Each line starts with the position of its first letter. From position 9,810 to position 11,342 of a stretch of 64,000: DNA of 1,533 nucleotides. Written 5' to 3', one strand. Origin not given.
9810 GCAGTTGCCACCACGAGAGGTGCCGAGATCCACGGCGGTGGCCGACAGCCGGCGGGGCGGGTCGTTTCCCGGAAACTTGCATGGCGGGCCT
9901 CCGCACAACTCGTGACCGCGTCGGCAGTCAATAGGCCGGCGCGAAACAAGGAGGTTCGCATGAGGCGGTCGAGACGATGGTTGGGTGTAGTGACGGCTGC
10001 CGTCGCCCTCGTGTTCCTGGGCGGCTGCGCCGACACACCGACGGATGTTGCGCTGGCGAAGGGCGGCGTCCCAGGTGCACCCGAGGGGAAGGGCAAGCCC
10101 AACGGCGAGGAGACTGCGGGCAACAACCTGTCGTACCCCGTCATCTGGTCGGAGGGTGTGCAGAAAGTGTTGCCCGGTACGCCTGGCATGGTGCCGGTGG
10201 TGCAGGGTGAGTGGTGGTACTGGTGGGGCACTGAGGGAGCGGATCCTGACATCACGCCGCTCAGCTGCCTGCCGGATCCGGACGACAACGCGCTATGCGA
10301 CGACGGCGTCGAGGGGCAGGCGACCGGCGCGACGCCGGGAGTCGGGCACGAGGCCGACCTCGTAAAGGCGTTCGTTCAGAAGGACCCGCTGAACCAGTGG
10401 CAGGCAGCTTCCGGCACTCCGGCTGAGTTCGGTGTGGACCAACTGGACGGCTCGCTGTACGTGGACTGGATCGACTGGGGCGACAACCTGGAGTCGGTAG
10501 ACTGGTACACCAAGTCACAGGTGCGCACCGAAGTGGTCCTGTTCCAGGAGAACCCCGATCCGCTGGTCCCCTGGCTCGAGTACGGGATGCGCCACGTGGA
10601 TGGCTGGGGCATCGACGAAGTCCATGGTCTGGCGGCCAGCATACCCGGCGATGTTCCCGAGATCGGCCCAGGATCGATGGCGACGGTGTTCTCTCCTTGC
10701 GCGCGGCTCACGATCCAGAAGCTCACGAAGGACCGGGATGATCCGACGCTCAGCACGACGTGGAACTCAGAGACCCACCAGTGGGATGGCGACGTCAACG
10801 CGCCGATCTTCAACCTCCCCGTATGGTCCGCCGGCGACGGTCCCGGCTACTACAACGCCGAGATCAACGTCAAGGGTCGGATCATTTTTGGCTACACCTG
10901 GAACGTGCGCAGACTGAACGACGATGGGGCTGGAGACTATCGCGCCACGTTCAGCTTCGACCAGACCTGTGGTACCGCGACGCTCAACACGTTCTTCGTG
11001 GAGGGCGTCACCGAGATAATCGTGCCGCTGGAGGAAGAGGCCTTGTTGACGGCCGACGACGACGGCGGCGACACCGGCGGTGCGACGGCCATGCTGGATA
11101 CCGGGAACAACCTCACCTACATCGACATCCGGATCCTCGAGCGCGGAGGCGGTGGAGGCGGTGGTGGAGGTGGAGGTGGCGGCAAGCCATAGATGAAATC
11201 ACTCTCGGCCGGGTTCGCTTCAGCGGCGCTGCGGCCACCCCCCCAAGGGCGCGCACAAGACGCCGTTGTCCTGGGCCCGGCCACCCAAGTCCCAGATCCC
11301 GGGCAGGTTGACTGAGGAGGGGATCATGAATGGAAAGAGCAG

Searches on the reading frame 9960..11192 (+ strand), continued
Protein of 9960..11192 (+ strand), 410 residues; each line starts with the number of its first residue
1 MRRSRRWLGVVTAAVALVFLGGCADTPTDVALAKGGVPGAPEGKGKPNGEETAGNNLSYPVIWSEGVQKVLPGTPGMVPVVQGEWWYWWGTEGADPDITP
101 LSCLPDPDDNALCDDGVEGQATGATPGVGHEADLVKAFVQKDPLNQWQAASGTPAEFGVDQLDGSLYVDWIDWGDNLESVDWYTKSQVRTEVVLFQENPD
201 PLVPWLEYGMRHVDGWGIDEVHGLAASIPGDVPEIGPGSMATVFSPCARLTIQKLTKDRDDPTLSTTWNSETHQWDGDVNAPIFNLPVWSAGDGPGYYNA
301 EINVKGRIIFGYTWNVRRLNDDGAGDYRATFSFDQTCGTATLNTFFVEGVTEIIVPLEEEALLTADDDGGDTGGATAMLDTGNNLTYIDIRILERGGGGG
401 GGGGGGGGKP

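Call 63: search_protein_families(library=pfam, proteins=[P0246, P0280, P0286, P0295, P0328, P0342, P0346, P0361, P0371], max_evalue=0.001)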
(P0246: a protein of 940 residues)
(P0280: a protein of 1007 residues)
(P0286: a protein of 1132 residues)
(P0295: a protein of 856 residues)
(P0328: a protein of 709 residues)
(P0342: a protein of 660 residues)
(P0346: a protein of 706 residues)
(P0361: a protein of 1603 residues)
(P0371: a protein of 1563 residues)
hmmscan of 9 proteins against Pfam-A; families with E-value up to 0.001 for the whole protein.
P0246 (940 aa): 2 families
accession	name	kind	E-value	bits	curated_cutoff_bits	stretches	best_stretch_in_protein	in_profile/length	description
PF18962.6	Por_Secre_tail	-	2.5e-15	56.9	27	1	868-938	1-74/75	Secretion system C-terminal sorting domain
PF23861.1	Ribophorin_II_2nd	-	5.9e-05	23.6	23.4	0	769-797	66-95/105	Ribophorin II second domain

P0280 (1007 aa): 3 families
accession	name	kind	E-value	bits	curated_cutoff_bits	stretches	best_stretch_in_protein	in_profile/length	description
PF13229.12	Beta_helix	-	9.4e-13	48.5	25.9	1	802-960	22-148/158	Right handed beta helix region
PF05048.19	NosD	-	4.9e-07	29.8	23.6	0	864-1000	39-158/212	Periplasmic copper-binding protein (NosD)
PF07705.17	CARDB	-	3.5e-05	24.4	22.7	1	586-666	6-84/101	CARDB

P0286 (1132 aa): 3 families
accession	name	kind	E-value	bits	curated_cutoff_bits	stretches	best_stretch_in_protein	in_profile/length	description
PF07705.17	CARDB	-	1e-14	55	22.7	3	923-1009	6-90/101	CARDB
PF00207.28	A2M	-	1.3e-07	31.8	21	0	590-624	57-91/92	Alpha-2-macroglobulin family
PF20598.4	DUF6795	-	0.00037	21.2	27.4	0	721-768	4-51/103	Domain of unknown function (DUF6795)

P0295 (856 aa): 0 families

P0328 (709 aa): 0 families

P0342 (660 aa): 0 families

P0346 (706 aa): 1 family
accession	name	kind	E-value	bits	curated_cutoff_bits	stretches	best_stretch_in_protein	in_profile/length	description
PF23197.1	IG_AIR9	-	1e-10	41.7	27.5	1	331-403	7-78/87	AIR9 A9 domain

P0361 (1603 aa): 2 families
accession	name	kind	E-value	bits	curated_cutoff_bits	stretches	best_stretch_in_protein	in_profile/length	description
PF02368.24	Big_2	-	5.9e-54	180.4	22.8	7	205-285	1-79/79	Bacterial Ig-like domain (group 2)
PF22359.2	Big-like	-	5.6e-09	36.6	27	0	504-547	2-46/48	Bacterial Ig-like domain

P0371 (1563 aa): 4 families
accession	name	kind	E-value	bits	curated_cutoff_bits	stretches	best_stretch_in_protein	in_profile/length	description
PF02368.24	Big_2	-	6.8e-74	244.3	22.8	8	429-501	1-71/79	Bacterial Ig-like domain (group 2)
PF22359.2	Big-like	-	1.6e-09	38.3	27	1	1208-1247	7-46/48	Bacterial Ig-like domain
PF02369.22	Big_1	-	0.00013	22.4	34.9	0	446-497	17-67/93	Bacterial Ig-like domain (group 1)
PF13927.12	Ig_3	-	0.00018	22.4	30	0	349-395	3-44/78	Immunoglobulin domain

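Call 64: search_protein_families(library=pfam, proteins=[L041:11194-11781:+, L065:11200-11814:+, L005:1267-2499:+, L009:11214-12167:+, L076:3603-4304:+, L062:11107-11982:+, L019:5430-6227:+, L062:8069-9898:+], max_evalue=0.01)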
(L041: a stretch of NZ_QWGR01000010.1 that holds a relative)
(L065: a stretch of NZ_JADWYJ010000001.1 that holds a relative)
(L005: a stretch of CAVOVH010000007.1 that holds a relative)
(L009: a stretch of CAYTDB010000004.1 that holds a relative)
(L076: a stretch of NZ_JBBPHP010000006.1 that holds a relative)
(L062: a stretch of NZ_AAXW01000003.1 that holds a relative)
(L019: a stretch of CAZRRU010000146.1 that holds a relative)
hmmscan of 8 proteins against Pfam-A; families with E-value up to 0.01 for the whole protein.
L041:11194-11781:+ (195 aa): 1 family
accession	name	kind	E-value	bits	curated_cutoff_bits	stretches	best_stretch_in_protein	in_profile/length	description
PF09968.15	DUF2202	-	6.9e-41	140.2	22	1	55-189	4-140/162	Uncharacterized protein domain (DUF2202)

L065:11200-11814:+ (204 aa): 1 family
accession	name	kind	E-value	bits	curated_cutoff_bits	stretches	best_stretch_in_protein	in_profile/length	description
PF09968.15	DUF2202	-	5.9e-46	156.7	22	1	59-197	1-139/162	Uncharacterized protein domain (DUF2202)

L005:1267-2499:+ (410 aa): 0 families

L009:11214-12167:+ (317 aa): 0 families

L076:3603-4304:+ (233 aa): 1 family
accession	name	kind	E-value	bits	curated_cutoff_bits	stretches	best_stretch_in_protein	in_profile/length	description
PF07452.17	CHRD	-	2.2e-22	80.5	24.1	1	59-212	1-116/117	CHRD domain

L062:11107-11982:+ (291 aa): 0 families

L019:5430-6227:+ (265 aa): 0 families

L062:8069-9898:+ (609 aa): 6 families
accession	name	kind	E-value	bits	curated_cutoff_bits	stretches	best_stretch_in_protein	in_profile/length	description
PF00078.32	RVT_1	-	1e-44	153.2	29.6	1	106-339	1-205/205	Reverse transcriptase (RNA-dependent DNA polymerase)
PF13655.11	RVT_N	-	6.2e-35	119.8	28.1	1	10-92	1-83/83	N-terminal domain of reverse transcriptase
PF08388.16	GIIM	-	5.3e-21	74.8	23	1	372-448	3-80/80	Group II intron, maturase-specific domain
PF01844.29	HNH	-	2.5e-14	53.6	21.4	1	524-569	1-46/47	HNH endonuclease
PF14279.12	HNH_5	-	1.5e-08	34.9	27.5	1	524-574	1-51/56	HNH endonuclease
PF13395.12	HNH_4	-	0.0016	18.8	22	1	524-569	1-50/54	HNH endonuclease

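Call 70: fold_search(model_id=the predicted structure, library=viral)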
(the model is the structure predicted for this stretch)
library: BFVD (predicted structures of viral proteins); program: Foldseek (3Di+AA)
matches with E <= 10: 134; with E <= 0.001: 0
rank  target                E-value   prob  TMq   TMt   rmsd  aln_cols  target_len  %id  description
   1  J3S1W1                4.3e-03  0.14  0.12  0.11  31.6       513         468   10  Glycoprotein C [Equid alphaherpesvirus 1]
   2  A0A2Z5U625            6.8e-03  0.13  0.11  0.14  18.2       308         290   12  Ig-like domain-containing protein [Rhinolophus gammaherpesvirus 1]
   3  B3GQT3                1.6e-02  0.21  0.12  0.10  31.1       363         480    9  Glycoprotein C [Suid herpesvirus 1]
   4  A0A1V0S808            3.6e-02  0.03  0.08  0.09  19.8       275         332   11  SWPV1-183 [Shearwaterpox virus]
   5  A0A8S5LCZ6            1.5e-01  0.03  0.08  0.06  27.5       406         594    5  Uncharacterized protein [Siphoviridae sp. ctMS01]
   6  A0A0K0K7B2            1.7e-01  0.01  0.07  0.04  30.0       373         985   11  Envelope glycoprotein J [Infectious laryngotracheitis virus]
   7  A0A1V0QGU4            2.4e-01  0.03  0.07  0.13  19.9       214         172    9  SWPV1-144 [Shearwaterpox virus]
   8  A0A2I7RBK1            3.0e-01  0.04  0.12  0.07  25.6       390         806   11  (no name in the UniProt tables at hand)
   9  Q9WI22                4.0e-01  0.04  0.13  0.13  35.2       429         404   10  Glycoprotein C (Fragment) [Rangiferine herpesvirus 1]
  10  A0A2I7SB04            4.3e-01  0.10  0.12  0.29  16.4       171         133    9  (no name in the UniProt tables at hand)
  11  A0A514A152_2          4.5e-01  0.01  0.08  0.04  32.3       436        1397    9  Uncharacterized protein [Aeromonas phage LAh10]
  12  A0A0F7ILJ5            5.1e-01  0.02  0.10  0.06  27.8       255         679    9  Uncharacterized protein [Polaribacter phage P12002S]
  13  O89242                5.7e-01  0.02  0.11  0.09  25.6       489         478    9  Envelope glycoprotein C homolog [Marek's disease virus serotype 2 MDV2]
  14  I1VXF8                5.7e-01  0.01  0.09  0.07  24.3       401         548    9  (no name in the UniProt tables at hand)
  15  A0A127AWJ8            6.4e-01  0.07  0.15  0.17  25.6       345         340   10  Uncharacterized protein [Bacillus phage SP-15]
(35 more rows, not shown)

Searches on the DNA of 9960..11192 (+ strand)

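Call 43: search_rna_families(sources=[L004, L007, L019, L027, L030, L036], threshold=evalue, max_evalue=1)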
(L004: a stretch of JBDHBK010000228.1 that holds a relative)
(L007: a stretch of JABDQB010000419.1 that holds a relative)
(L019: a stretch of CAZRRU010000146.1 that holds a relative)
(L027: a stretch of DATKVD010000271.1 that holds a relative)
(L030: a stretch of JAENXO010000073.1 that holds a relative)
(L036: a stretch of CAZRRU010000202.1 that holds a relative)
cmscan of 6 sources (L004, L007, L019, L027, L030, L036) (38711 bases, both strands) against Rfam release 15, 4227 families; matches with E-value up to 1: 4.
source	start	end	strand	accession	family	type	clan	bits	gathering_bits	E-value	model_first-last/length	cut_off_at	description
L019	6508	6581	-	RF00005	tRNA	Gene; tRNA;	CL00001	71.4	29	8e-14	1-71/71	no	tRNA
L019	6507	6581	+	RF04354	Plastid-ycf2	Cis-reg;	-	25.2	65.7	0.43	1-75/75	no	Plastid-ycf2 5UTR RNA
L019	7559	7614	+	RF01151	snoU82P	Gene; snRNA; snoRNA; CD-box;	-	24.5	42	0.028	1-55/55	no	Small nucleolar RNA U82P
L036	542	682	-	RF02609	BSR0602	Gene; sRNA;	-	24.1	191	0.17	1-169/169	no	Brucella sRNA 0602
